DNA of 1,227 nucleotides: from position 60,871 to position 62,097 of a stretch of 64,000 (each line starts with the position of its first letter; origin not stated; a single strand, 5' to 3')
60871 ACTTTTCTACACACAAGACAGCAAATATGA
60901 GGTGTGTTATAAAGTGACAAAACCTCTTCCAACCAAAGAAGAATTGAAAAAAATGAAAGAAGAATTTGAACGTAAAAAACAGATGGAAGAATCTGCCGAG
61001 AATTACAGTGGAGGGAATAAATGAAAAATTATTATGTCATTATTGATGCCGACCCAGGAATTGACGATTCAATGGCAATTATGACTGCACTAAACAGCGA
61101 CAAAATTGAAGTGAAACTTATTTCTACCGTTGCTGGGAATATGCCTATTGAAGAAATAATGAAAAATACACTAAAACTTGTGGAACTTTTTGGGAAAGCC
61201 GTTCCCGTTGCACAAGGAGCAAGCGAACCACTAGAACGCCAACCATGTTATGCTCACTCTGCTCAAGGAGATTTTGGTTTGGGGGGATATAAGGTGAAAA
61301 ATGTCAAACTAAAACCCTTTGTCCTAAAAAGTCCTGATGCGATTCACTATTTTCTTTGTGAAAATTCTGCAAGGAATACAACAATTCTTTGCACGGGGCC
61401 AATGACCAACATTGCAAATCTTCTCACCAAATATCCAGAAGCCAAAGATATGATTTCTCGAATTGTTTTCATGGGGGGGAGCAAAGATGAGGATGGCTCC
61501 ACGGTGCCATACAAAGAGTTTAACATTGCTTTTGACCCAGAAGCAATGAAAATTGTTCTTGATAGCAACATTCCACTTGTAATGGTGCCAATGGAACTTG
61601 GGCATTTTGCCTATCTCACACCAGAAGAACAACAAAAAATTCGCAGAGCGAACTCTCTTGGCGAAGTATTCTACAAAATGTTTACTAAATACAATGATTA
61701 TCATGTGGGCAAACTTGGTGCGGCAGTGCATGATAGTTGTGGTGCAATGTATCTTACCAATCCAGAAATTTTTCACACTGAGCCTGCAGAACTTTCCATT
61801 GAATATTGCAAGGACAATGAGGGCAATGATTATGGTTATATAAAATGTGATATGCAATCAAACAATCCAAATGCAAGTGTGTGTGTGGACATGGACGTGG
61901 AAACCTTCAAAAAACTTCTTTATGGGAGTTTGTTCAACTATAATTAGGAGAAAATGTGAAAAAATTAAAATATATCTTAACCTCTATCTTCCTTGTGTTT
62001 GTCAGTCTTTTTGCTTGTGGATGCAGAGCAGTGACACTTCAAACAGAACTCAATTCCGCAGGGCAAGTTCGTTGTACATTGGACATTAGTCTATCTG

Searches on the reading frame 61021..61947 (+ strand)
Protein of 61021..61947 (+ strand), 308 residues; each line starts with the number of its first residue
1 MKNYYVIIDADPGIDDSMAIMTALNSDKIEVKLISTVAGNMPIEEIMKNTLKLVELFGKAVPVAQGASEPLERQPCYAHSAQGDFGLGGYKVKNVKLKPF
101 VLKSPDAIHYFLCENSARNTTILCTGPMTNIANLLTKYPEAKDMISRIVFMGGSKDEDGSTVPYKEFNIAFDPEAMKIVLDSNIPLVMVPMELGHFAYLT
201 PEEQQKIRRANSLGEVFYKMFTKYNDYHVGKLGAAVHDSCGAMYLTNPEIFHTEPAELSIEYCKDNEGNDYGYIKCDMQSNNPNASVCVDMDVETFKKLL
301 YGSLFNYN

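Call 32: search_protein_families(library=pfam, proteins=[window:61021-61947:+], max_evalue=0.00001)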
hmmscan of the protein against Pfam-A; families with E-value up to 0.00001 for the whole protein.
window:61021-61947:+ (308 aa): 1 family
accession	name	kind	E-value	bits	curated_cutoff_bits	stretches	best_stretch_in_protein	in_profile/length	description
PF01156.24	IU_nuc_hydro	-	4.6e-73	246.9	34.2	1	6-298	1-297/297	Inosine-uridine preferring nucleoside hydrolase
